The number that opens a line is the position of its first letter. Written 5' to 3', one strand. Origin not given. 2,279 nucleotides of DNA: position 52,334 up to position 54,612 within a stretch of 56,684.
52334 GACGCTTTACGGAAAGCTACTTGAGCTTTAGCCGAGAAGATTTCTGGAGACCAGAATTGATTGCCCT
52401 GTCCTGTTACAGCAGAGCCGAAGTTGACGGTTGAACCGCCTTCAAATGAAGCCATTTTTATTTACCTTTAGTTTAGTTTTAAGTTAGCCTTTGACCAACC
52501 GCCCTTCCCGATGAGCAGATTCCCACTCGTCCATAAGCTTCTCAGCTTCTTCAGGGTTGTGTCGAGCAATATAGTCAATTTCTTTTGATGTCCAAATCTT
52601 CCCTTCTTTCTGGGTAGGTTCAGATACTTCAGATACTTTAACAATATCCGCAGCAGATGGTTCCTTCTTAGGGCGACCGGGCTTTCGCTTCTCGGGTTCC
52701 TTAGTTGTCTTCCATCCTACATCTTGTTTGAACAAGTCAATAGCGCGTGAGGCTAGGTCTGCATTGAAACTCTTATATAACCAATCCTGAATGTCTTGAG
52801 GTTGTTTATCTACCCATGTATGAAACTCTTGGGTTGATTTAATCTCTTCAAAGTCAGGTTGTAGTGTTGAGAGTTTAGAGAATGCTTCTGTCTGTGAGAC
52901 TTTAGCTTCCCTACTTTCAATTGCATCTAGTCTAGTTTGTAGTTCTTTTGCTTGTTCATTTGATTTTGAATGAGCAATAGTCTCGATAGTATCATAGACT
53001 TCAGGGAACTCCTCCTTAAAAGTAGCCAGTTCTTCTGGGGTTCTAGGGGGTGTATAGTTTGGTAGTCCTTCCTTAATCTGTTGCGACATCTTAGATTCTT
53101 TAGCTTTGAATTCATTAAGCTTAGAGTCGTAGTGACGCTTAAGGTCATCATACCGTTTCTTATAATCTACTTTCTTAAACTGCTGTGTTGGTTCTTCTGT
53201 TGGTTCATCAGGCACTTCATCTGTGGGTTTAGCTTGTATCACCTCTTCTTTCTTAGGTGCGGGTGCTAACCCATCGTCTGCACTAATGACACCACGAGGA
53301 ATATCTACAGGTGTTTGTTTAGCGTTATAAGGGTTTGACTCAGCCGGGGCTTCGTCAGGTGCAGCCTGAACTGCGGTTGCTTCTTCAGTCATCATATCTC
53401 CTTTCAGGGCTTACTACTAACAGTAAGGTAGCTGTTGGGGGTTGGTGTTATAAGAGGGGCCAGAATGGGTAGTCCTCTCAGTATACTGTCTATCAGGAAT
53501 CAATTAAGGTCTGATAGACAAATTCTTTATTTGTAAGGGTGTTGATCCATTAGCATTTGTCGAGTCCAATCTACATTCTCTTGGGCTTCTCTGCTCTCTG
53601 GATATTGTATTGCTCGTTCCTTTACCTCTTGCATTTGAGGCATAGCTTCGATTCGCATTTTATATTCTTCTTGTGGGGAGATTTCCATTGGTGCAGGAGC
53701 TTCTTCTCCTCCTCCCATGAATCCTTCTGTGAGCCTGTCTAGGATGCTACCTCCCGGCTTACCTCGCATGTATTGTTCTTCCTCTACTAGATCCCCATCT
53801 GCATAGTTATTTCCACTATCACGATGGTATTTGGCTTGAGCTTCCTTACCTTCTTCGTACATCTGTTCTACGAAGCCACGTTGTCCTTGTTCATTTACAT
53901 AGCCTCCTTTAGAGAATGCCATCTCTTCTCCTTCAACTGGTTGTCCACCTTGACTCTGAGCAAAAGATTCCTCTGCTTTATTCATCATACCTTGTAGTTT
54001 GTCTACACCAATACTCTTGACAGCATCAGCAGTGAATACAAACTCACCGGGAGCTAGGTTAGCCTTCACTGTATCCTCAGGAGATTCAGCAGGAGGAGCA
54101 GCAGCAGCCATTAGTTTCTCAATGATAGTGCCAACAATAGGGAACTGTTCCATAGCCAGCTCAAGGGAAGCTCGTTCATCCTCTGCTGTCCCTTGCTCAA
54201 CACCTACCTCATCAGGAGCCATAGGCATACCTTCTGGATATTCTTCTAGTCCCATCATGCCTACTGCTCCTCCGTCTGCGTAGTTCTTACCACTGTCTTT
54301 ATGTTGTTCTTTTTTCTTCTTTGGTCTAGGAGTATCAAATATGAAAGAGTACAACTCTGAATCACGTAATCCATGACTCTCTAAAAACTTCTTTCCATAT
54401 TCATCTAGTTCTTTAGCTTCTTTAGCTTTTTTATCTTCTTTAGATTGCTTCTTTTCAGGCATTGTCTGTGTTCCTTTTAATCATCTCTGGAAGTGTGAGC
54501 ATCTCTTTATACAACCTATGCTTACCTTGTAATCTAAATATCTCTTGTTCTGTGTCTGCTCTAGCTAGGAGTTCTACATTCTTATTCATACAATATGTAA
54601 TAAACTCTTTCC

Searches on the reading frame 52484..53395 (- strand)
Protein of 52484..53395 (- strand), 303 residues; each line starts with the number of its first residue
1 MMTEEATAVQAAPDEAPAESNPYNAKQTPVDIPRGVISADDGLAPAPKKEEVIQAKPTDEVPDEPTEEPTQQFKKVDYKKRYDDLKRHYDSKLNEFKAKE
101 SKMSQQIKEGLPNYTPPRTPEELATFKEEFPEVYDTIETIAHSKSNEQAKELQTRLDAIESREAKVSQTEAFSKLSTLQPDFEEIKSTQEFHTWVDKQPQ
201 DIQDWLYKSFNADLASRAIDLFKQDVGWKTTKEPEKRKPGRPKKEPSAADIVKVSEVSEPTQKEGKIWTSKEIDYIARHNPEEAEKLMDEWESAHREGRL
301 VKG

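Call 34: search_protein_families(library=pfam, max_evalue=0.01, proteins=[window:52484-53395:-])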
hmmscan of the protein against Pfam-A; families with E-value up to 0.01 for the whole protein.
window:52484-53395:- (303 aa): 1 family
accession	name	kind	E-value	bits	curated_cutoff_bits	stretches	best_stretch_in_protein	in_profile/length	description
PF10779.14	XhlA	-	0.0096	16.5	34.7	0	150-189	7-48/67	Haemolysin XhlA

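Call 35: search_protein_families(library=phrogs, max_evalue=0.001, proteins=[window:52484-53395:-])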
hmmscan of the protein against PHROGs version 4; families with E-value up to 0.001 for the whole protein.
window:52484-53395:- (303 aa): 2 families
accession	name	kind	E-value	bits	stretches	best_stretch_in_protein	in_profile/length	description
phrog_13678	-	unknown function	5.2e-58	198.1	1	2-301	3-299/300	-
phrog_479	-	unknown function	3.5e-05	24.8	1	93-202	110-219/333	-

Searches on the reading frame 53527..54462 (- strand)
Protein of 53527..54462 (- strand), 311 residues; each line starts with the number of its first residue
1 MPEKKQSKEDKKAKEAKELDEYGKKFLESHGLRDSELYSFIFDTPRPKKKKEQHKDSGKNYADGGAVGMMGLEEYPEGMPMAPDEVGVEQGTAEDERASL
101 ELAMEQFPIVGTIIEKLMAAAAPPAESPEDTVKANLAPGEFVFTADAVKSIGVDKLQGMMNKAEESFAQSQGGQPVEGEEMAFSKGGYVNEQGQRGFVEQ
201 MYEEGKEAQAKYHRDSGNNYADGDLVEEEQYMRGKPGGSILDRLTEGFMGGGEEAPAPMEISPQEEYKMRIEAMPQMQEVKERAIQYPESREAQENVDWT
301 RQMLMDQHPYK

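Call 34: search_protein_families(library=pfam, max_evalue=0.01, proteins=[window:53527-54462:-])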
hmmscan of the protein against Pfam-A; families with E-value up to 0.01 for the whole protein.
window:53527-54462:- (311 aa): 0 families

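Call 35: search_protein_families(library=phrogs, max_evalue=0.001, proteins=[window:53527-54462:-])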
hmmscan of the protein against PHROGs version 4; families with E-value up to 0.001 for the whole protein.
window:53527-54462:- (311 aa): 4 families
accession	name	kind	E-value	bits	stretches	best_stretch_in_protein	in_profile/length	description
phrog_11341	-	unknown function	1.5e-05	25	1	129-196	59-128/678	-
phrog_37649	-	tail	0.00018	19.8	1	111-163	1890-1939/2006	tail length tape measure protein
phrog_35029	-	unknown function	0.00028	20.2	1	115-196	359-437/853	-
phrog_5448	-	tail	0.00058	17.8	1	60-215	2282-2384/3103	tail length tape measure protein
